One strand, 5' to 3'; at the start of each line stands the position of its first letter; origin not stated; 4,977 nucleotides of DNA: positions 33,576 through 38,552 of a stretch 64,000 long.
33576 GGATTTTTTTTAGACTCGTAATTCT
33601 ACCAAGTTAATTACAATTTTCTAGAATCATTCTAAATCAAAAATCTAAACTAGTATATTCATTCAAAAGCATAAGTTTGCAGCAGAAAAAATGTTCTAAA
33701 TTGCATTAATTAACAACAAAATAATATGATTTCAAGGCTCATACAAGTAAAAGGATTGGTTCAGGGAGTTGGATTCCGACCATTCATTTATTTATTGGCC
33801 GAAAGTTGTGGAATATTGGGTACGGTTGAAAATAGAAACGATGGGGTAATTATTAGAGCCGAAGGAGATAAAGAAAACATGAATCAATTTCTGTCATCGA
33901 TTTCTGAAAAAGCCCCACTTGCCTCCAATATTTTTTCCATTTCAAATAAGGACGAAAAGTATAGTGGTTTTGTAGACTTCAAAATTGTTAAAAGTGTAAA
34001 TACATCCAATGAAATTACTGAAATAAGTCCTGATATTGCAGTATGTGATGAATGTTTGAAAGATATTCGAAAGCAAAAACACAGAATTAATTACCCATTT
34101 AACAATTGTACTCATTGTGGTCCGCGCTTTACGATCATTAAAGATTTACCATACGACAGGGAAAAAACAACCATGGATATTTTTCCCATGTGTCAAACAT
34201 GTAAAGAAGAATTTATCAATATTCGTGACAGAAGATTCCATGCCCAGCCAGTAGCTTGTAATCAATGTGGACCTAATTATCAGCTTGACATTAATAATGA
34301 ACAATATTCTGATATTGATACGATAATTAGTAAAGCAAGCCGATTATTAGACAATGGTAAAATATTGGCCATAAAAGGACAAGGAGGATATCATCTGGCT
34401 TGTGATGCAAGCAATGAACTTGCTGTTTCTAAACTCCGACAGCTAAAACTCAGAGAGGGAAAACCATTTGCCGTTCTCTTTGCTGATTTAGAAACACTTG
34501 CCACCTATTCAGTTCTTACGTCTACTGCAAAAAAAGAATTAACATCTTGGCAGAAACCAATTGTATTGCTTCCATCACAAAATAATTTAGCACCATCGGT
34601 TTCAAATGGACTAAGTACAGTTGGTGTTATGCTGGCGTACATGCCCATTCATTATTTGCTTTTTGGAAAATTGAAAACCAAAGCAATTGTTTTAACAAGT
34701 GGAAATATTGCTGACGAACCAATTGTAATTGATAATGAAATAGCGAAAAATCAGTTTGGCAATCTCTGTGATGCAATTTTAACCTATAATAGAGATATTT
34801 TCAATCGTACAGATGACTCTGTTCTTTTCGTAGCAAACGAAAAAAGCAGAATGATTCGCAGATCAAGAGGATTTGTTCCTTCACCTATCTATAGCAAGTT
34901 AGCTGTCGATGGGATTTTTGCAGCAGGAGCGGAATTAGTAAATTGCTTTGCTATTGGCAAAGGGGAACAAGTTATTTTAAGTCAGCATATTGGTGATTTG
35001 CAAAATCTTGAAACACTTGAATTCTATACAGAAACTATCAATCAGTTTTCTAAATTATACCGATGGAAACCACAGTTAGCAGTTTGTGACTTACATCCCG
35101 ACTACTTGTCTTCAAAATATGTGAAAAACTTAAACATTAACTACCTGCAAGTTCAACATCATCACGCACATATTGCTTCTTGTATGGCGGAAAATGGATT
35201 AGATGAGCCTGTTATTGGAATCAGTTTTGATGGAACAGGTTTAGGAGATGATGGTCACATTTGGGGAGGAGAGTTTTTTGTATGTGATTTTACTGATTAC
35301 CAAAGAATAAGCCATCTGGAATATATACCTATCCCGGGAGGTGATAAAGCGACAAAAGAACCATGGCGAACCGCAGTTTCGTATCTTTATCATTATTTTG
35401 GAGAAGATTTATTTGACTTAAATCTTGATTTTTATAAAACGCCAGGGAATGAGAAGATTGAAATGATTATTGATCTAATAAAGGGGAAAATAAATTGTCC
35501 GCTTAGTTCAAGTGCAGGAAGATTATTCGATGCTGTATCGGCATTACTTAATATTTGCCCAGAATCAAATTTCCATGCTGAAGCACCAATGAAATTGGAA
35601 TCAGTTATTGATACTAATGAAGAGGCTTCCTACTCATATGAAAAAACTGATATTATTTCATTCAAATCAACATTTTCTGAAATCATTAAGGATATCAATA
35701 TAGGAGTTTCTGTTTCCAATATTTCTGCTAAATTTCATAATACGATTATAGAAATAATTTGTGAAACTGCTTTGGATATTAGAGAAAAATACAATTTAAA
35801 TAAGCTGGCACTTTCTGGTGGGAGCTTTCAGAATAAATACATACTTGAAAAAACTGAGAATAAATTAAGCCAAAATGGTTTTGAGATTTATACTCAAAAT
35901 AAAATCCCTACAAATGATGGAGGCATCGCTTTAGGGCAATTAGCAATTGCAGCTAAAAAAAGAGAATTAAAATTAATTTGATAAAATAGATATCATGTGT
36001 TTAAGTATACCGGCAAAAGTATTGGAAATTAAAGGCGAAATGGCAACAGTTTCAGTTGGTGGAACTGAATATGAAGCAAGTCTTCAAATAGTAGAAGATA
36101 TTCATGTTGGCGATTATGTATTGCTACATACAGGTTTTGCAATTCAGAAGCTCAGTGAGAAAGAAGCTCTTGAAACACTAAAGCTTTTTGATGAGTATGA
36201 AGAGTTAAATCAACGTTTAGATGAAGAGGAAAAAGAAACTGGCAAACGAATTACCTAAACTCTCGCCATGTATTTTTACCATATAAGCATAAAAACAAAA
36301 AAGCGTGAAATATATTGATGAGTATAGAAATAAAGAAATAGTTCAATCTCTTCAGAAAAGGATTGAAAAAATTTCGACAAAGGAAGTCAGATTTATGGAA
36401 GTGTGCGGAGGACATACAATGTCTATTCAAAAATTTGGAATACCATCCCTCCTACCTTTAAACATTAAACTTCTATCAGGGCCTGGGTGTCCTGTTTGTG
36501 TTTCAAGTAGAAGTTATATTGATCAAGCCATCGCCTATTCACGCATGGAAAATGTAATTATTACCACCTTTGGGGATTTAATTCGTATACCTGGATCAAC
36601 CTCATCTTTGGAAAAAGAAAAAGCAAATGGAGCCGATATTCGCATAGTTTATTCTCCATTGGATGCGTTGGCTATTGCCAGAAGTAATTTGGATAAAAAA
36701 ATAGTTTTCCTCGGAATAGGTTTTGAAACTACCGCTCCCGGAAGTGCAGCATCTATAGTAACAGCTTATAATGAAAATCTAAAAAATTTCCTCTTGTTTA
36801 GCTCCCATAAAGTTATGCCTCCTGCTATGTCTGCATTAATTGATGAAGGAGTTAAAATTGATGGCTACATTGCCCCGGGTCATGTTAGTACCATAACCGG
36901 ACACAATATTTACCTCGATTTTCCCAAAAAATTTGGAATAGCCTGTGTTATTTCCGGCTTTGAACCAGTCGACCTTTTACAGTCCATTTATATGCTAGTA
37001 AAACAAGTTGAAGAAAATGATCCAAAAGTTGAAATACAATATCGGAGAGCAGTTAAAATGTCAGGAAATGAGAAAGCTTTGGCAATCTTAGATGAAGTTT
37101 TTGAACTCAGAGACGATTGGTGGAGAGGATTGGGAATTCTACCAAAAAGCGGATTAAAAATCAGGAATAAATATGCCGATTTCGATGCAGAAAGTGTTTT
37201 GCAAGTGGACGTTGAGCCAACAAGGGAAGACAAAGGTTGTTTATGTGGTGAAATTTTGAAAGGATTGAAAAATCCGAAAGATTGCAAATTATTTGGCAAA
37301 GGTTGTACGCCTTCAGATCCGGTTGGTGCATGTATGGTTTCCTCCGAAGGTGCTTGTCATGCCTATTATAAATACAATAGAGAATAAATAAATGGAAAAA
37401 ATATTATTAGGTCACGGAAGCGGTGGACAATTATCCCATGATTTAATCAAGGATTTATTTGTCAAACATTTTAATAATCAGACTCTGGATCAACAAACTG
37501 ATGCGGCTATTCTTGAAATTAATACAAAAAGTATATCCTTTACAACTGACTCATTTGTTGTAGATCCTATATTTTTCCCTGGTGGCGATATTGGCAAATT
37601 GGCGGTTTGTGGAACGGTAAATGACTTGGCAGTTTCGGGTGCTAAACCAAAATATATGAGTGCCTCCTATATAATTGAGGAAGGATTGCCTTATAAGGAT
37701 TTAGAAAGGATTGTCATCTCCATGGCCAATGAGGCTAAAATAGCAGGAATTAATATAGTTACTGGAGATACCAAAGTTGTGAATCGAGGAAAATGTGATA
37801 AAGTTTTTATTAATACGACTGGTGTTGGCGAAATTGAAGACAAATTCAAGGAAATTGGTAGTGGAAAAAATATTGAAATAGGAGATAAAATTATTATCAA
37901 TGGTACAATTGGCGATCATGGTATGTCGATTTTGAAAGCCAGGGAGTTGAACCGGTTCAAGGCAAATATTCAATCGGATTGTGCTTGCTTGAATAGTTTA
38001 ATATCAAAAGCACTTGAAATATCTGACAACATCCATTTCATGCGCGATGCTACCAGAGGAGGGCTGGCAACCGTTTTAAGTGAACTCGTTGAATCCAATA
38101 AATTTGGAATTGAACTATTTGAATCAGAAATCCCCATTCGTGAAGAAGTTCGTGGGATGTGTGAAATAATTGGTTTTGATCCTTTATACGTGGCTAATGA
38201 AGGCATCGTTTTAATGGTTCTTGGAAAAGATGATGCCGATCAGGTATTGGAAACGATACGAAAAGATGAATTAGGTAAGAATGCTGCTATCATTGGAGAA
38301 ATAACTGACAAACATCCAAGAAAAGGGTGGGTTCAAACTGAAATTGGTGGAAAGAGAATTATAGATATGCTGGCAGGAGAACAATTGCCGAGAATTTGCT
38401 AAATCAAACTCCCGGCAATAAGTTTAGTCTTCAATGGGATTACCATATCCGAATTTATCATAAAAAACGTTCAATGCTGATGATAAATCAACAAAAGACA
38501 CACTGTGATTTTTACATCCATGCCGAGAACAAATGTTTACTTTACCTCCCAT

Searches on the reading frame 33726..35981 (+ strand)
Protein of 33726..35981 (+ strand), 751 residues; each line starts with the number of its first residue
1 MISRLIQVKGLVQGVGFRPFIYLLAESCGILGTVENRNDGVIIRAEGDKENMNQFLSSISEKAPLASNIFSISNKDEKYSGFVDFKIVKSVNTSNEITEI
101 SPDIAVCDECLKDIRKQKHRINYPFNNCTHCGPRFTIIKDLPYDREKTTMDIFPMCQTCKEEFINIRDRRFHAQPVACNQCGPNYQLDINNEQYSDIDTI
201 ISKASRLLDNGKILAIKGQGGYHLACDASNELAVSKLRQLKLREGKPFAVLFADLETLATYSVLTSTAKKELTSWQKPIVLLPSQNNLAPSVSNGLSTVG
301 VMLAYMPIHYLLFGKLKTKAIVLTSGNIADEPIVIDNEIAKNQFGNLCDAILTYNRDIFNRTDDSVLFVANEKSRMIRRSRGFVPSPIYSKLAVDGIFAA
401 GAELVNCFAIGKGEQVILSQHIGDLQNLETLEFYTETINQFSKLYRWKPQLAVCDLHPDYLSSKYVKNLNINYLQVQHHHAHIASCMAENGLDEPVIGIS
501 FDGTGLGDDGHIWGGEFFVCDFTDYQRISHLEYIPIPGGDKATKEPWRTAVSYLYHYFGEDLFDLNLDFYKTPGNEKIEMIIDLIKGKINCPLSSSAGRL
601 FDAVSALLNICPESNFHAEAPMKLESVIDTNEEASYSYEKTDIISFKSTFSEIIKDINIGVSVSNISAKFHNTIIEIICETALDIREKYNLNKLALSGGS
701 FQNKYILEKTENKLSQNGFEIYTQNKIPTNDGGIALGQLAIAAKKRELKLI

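Call 19: search_protein_families(library=ncbifam, proteins=[window:33726-35981:+], max_evalue=0.00001)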
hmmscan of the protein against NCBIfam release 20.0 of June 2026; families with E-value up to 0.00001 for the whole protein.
window:33726-35981:+ (751 aa): 21 families
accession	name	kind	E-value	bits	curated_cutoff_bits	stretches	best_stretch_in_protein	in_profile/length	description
TIGR00143.1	hypF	equivalog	3.2e-225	749.6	466.1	1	6-742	1-740/741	carbamoyltransferase HypF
TIGR00057.1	TIGR00057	equivalog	2.1e-17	63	123.2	1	200-380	10-191/202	L-threonylcarbamoyladenylate synthase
NF011009.0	PRK14435.1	equivalog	8.4e-15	54.7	119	1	1-87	1-87/90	acylphosphatase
NF011005.0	PRK14431.1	equivalog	2.5e-13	50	108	1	3-72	3-72/89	acylphosphatase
NF010995.0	PRK14420.1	equivalog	1.4e-10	41.5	110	1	6-88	6-89/91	acylphosphatase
NF011012.0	PRK14440.1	equivalog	1.8e-10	40.9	103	1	6-85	7-87/90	acylphosphatase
NF011019.0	PRK14448.1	equivalog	2e-10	40.6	100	1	1-87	1-88/90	acylphosphatase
NF011008.0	PRK14434.1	equivalog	4.8e-10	39.6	86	1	7-88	7-91/92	acylphosphatase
NF011003.0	PRK14429.1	equivalog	2.3e-09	37.2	90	1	5-89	5-90/91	acylphosphatase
NF011007.0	PRK14433.1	equivalog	2.4e-09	37.3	100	1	6-87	6-87/88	acylphosphatase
TIGR03723.1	T6A_TsaD_YgjD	equivalog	3.6e-09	36.2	296.1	1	630-741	203-310/314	tRNA (adenosine(37)-N6)-threonylcarbamoyltransferase complex transferase subunit TsaD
NF007919.1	PRK10634.1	equivalog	2.7e-08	33.5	175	1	207-348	4-150/176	L-threonylcarbamoyladenylate synthase type 1 TsaC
NF011017.0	PRK14445.1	equivalog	6.2e-08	32.8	97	1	6-77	8-79/92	acylphosphatase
NF011020.0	PRK14449.1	equivalog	7.2e-08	32.3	103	1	6-86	7-88/90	acylphosphatase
NF010996.0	PRK14421.1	equivalog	3.3e-07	30.3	98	1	3-53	5-56/99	acylphosphatase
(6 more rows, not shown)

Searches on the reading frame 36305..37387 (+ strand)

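Call 19: search_protein_families(library=ncbifam, proteins=[window:36305-37387:+], max_evalue=0.00001)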
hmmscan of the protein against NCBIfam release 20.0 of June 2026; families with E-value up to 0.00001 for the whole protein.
window:36305-37387:+ (360 aa): 1 family
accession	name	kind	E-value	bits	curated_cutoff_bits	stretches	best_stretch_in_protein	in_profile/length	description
TIGR00075.1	hypD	equivalog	1.2e-143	478.5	192.8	1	2-359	5-368/372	hydrogenase formation protein HypD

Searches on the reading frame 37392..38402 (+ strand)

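Call 19: search_protein_families(library=ncbifam, proteins=[window:37392-38402:+], max_evalue=0.00001)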
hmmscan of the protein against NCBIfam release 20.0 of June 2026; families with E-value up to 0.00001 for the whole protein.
window:37392-38402:+ (336 aa): 9 families
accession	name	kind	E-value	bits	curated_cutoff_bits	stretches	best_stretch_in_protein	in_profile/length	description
TIGR02124.1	hypE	equivalog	7.5e-137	455.7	251.6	1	3-336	1-332/332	hydrogenase expression/formation protein HypE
NF004353.0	PRK05731.2-2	equivalog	6.7e-21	74.7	301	1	19-269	5-247/311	thiamine-phosphate kinase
TIGR01379.1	thiL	equivalog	1.9e-20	73.1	184.15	1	17-266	4-254/320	thiamine-phosphate kinase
NF004351.0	PRK05731.1-4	equivalog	3.8e-15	55.8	324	1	32-310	35-302/321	thiamine-phosphate kinase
TIGR01736.1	FGAM_synth_II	equivalog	1.1e-11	43.8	525.75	1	140-308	164-334/718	phosphoribosylformylglycinamidine synthase subunit PurL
TIGR00476.1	selD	equivalog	4.6e-11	42.5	125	1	29-258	39-262/311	selenide, water dikinase SelD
NF002290.1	PRK01213.1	equivalog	2.4e-09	35.9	648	1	118-308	143-333/723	phosphoribosylformylglycinamidine synthase subunit PurL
TIGR00878.1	purM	equivalog_domain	9e-08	31.7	236.35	1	67-305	77-330/332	phosphoribosylformylglycinamidine cyclo-ligase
NF002098.0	PRK00943.1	equivalog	4.8e-06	25.7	299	0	33-256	47-264/347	selenide, water dikinase SelD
